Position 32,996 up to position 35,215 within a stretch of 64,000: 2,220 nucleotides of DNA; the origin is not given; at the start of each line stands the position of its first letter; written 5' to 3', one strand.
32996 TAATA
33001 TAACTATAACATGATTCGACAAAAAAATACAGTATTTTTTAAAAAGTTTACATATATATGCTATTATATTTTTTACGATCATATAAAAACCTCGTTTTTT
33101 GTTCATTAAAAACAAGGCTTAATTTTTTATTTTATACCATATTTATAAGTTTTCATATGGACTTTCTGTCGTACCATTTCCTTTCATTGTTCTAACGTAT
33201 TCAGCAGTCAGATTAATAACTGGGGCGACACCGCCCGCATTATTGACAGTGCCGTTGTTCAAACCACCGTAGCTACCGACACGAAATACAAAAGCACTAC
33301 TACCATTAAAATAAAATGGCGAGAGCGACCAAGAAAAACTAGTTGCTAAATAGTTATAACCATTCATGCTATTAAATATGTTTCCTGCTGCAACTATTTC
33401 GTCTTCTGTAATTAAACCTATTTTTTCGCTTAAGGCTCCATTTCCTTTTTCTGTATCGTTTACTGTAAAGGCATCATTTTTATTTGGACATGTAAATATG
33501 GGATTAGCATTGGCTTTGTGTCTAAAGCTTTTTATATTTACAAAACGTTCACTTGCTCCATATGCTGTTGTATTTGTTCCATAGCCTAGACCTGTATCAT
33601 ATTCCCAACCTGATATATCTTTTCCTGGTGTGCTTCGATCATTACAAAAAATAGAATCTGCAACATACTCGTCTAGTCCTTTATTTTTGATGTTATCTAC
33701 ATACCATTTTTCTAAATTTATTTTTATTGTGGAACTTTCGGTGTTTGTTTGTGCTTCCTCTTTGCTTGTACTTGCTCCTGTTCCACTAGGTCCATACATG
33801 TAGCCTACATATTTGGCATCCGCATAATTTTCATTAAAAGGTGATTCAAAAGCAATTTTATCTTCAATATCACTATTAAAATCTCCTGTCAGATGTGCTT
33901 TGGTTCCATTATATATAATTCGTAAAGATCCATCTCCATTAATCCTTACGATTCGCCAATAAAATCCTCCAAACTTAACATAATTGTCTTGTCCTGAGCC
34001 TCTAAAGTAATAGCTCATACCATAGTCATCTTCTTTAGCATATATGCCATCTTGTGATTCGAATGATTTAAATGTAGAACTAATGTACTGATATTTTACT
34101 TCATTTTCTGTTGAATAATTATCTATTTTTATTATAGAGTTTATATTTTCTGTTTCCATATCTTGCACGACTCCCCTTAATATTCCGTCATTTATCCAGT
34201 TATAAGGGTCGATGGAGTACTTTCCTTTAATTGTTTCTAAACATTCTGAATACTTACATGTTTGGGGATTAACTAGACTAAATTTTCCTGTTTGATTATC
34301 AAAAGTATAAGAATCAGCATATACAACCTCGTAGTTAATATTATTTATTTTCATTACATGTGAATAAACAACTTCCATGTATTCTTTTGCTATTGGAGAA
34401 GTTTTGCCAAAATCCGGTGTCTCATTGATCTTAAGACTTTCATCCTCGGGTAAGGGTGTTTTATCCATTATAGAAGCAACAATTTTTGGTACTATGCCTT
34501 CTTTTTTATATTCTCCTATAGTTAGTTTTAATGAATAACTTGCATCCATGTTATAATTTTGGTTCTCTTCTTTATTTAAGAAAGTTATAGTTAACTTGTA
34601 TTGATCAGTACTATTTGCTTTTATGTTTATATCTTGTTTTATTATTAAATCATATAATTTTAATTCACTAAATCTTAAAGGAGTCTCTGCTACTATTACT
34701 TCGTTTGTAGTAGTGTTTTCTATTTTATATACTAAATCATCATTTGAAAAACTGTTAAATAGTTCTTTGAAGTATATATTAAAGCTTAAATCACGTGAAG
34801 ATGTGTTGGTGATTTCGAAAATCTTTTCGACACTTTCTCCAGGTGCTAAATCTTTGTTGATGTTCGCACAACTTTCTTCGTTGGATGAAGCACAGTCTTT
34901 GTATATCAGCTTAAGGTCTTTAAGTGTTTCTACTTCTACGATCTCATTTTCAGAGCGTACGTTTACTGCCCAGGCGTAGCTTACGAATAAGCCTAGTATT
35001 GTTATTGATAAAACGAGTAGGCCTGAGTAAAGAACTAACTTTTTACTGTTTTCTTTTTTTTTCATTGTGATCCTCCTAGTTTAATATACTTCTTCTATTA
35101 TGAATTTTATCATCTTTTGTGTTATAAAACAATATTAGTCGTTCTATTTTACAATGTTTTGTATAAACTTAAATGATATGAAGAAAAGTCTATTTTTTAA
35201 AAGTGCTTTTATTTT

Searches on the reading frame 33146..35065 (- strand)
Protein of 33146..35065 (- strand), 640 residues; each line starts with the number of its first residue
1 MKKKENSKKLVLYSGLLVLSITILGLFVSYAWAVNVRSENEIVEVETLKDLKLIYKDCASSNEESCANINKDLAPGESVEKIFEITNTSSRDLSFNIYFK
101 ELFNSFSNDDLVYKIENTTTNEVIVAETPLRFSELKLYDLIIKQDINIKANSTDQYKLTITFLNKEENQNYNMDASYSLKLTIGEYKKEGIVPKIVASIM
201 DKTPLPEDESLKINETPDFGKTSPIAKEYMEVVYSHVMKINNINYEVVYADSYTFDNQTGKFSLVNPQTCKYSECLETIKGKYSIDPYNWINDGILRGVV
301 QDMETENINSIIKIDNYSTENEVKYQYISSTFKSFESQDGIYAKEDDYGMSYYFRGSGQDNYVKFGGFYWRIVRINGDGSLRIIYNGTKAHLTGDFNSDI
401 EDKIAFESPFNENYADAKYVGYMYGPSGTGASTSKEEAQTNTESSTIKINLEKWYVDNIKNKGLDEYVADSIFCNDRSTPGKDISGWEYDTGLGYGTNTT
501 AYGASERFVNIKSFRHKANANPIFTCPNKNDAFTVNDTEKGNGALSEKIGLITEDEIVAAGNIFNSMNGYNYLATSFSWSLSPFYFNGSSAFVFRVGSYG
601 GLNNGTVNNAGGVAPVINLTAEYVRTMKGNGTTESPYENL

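Call 9: search_protein_families(library=pfam, proteins=[window:33146-35065:-], max_evalue=0.01)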
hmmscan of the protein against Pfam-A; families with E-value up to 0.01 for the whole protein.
window:33146-35065:- (640 aa): 1 family
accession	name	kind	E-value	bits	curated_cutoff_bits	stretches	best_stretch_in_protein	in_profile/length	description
PF12389.13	Peptidase_M73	-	0.0059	16.9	22.5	0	39-183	49-187/196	Camelysin metallo-endopeptidase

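Call 30: search_protein_families(library=ncbifam, proteins=[window:33146-35065:-], max_evalue=0.1)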
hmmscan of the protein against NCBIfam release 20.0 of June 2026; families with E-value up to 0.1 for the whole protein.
window:33146-35065:- (640 aa): 0 families
